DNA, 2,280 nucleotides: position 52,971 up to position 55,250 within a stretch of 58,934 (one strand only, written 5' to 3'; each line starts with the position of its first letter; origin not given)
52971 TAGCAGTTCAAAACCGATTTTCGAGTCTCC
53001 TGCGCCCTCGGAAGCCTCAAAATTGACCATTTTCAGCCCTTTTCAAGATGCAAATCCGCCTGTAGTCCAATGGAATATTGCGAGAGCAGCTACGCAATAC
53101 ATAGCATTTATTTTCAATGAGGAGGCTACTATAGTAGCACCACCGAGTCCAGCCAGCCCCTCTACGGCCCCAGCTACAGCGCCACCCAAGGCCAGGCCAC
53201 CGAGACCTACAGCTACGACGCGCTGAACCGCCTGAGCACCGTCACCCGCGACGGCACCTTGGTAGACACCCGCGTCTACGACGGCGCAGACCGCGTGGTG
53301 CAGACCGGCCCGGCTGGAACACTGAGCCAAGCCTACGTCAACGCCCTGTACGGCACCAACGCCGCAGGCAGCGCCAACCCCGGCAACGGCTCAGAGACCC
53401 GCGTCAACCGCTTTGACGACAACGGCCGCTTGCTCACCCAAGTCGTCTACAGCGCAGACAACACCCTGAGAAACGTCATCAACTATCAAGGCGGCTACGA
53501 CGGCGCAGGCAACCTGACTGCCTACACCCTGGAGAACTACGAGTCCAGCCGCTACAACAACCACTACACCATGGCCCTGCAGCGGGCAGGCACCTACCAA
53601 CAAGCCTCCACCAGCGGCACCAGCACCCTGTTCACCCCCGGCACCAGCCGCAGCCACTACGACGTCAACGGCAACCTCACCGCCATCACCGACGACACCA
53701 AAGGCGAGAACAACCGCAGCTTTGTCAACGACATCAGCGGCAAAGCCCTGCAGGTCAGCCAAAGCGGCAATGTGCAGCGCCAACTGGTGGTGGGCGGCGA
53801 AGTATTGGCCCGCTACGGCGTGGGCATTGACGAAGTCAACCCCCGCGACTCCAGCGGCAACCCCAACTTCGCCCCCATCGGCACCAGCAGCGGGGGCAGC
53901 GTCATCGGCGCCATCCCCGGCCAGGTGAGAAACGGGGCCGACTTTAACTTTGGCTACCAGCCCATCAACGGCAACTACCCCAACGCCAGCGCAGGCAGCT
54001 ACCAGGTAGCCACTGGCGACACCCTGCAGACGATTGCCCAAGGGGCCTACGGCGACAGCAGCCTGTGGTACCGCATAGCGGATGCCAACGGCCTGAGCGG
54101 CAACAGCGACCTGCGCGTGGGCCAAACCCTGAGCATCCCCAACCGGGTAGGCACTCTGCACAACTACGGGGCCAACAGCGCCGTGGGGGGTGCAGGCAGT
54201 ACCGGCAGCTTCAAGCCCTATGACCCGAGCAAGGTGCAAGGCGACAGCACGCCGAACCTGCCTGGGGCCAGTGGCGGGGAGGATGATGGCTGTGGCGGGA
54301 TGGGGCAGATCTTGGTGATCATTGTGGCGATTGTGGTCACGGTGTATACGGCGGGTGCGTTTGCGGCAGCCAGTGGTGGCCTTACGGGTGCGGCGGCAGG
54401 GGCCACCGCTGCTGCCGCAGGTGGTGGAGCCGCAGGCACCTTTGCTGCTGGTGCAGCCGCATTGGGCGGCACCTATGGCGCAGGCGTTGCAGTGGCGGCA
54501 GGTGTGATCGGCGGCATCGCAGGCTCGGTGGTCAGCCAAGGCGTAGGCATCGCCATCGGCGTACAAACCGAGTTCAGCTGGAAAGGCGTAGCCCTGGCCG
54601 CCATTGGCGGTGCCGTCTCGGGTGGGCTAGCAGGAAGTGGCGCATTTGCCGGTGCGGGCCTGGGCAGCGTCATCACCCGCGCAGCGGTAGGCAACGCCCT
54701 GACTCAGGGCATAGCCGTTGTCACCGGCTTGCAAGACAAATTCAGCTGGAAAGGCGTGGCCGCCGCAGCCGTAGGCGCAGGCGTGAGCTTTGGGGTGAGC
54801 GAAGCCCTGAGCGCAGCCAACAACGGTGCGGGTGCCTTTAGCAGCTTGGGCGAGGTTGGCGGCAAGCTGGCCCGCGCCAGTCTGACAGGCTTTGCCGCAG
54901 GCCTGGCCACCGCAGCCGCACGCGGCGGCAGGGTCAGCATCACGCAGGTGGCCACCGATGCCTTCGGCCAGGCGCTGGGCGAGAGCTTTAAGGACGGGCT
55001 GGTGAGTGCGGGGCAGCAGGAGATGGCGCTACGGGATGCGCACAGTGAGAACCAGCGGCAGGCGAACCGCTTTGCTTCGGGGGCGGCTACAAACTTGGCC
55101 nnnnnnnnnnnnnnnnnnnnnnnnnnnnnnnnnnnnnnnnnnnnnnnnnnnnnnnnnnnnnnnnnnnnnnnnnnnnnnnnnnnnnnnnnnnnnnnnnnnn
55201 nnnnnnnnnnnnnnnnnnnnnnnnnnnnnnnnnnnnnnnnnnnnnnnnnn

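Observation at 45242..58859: Array of 5'-truncated polymorphic-toxin cassettes with distinct C-termini and immunity genes (a silent cassette store?)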

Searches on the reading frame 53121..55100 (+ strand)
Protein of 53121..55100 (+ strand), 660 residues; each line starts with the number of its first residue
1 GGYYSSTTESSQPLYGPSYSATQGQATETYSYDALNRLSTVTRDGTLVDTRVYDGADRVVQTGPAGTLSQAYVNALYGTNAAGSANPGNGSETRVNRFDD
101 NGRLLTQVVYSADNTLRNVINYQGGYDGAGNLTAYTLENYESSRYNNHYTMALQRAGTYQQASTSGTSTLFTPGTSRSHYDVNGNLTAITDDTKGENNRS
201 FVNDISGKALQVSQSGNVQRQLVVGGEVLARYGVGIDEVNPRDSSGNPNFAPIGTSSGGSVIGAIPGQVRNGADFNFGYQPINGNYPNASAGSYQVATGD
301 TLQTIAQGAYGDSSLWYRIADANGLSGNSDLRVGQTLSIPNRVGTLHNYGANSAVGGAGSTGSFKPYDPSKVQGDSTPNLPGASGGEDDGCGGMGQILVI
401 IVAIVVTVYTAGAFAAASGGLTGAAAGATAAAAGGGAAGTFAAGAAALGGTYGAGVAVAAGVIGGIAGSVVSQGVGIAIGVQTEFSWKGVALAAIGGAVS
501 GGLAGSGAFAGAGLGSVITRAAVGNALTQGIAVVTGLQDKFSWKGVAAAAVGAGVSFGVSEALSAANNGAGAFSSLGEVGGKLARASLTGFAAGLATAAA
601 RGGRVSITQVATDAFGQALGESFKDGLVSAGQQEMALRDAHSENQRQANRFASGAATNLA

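Call 24: find_related_loci(query=A1, collection=genome_contigs, flank=10000)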
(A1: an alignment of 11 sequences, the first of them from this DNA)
Query A1 (660 aa) in genome_contigs; peptide patterns used: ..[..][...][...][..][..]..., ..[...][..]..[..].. (x = any residue, [..] = any of these).
598 stretches matched a pattern (row limit reached: there are more); 525 encode a relative of the query (tblastn E <= 1e-3); the best 80 are kept; 77 distinct loci.
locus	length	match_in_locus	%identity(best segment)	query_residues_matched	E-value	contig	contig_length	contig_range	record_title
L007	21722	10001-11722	49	18-627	6e-148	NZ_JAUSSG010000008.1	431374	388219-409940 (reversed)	Variovorax boronicumulans strain CC172 Ga0466884_08, whole genome shotgun sequence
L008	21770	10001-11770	46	18-633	2e-144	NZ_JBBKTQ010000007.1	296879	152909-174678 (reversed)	Ramlibacter sp. AN1133 7, whole genome shotgun sequence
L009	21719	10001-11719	46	19-625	5e-141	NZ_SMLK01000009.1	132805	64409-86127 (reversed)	Ramlibacter humi strain 18x22-1 contig9, whole genome shotgun sequence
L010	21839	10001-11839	43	18-649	2e-140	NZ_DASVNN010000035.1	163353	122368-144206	MAG: Ramlibacter sp. isolate SMAG_U3128 k141_717925, whole genome shotgun sequence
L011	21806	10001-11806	44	6-654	1e-139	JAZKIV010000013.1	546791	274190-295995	MAG: Pseudomonadota bacterium isolate ADI_DC_SW_02_SPN_11032020-bin063 DCSW02SPN_B063_0_000000000013, whole genome shotg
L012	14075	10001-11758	50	18-655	8e-140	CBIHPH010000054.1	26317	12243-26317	MAG TPA_asm: uncultured Rhizobacter sp. isolate SRR18156199_concoct_42 genome assembly, contig: ERZ27336861.508, whole g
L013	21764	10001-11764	48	11-625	4e-137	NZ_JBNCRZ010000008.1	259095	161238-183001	Pandoraea pneumonica strain WP32 NODE_8_length_259095_cov_174.994020, whole genome shotgun sequence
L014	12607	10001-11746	46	25-643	3e-137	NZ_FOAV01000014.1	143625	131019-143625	Roseateles sp. YR242, whole genome shotgun sequence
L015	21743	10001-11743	46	19-631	4e-136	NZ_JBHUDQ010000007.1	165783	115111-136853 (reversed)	Ramlibacter ginsenosidimutans strain KCTC 22276 spades_K_25_97_7, whole genome shotgun sequence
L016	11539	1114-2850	47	18-637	7e-136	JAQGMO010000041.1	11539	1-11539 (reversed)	MAG: Herminiimonas sp. isolate RYN_563 scaffold_373891, whole genome shotgun sequence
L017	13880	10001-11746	47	15-625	1e-132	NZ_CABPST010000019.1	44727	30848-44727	Pandoraea bronchicola strain LMG 20603, whole genome shotgun sequence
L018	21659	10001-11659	47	44-625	2e-131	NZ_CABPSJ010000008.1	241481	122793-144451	Pandoraea communis strain LMG 31110, whole genome shotgun sequence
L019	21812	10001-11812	44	4-623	2e-130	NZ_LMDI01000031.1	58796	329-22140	Rhizobacter sp. Root1221 contig_37, whole genome shotgun sequence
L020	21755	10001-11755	44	18-627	8e-130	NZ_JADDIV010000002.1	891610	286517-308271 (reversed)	Ramlibacter pallidus strain HM2 contig2, whole genome shotgun sequence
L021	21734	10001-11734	44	18-637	8e-129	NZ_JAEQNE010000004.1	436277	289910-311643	Ramlibacter monticola strain KACC 19175 contig4, whole genome shotgun sequence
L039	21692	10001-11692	40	12-625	1e-109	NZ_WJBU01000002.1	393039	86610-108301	Caenimonas koreensis DSM 17982 strain EMB320 Scaffold2_1, whole genome shotgun sequence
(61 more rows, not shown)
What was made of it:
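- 525 relatives are found in species-representative genomes (call 24).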

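Call 29: search_protein_families(library=pfam, proteins=[L039:1994-12802:+, L008:4028-12982:+], max_evalue=0.001)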
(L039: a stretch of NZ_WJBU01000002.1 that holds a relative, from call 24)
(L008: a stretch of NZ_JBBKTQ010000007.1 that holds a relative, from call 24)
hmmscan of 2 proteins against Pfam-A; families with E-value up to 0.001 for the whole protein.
L039:1994-12802:+ (3603 aa): 2 families
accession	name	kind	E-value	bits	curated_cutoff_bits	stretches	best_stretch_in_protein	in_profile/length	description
PF05593.20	RHS_repeat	-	8.1e-130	421.7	22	13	2404-2440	1-37/38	RHS Repeat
PF01476.26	LysM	-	1.3e-07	31.9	20.9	1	2938-2984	1-43/43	LysM domain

L008:4028-12982:+ (2985 aa): 2 families
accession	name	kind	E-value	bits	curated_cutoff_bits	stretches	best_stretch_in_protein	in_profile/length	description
PF05593.20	RHS_repeat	-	1.6e-63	210.5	22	8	350-385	1-36/38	RHS Repeat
PF01476.26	LysM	-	1.5e-08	34.8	20.9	1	2260-2306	1-43/43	LysM domain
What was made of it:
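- On Canonical Rhs toxins: Pfam finds only RHS_repeat and LysM in complete relatives (call 29).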

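Call 86: predict_structure(alignment_id=A1)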
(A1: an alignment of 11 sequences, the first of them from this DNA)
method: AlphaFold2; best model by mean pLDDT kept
length: 660 residues; sequences in the alignment: 11
mean_pLDDT: 51.7   pTM: 0.32
mean pLDDT of the five models: 51.7, 51.2, 49.8, 49.4, 46.3
residues with pLDDT >= 90: 2; 70-90: 136; 50-70: 164; < 50: 358
segments of 3 or more residues with pLDDT < 50: 1-23, 78-89, 154-156, 158-161, 235-239, 251-289, 342-462, 471-482, 493-515, 536-538, 554-556, 558-641, 651-660
pLDDT, mean of each block of 10 residues (from residue 1): 32 35 64 83 79 83 71 56 43 83 84 79 70 73 63 41 56 58 66 72 66 68 53 51 56 38 32 34 33 79 80 75 84 83 31 31 31 29 31 36 44 35 31 33 44 43 50 45 48 47 37 49 54 49 54 49 38 37 39 34 33 37 35 41 53 45
secondary structure, 60 per line:
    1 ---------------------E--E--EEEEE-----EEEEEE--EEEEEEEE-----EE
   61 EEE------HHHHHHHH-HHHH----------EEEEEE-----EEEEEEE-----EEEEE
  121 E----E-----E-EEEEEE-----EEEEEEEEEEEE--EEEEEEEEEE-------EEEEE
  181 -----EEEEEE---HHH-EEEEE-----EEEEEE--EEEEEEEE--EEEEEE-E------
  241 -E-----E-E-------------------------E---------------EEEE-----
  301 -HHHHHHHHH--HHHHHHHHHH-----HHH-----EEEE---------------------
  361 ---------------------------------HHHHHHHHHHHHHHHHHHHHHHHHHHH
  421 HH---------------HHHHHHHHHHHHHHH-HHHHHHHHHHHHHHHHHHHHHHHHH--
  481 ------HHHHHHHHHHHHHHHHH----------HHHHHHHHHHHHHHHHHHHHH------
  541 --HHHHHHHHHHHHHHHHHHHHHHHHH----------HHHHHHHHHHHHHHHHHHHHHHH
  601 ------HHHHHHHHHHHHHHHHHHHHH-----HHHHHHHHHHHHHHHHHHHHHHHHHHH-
elements in order (helices of 4 or more, strands of 3 or more residues): E28-32 E38-43 E46-53 E59-63 H70-77 H79-82 E93-98 E104-110 E116-121 E134-139 E145-156 E159-168 E176-180 E186-191 E199-203 E209-214 E217-224 E227-232 E292-295 H302-310 H313-322 E336-339 H394-422 H438-452 H454-478 H487-503 H514-534 H543-567 H578-600 H607-627 H633-659
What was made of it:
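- Tried and rejected: The YD hairpins and LysM were modelled reasonably, but the TM and repeat part was not (call 86).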
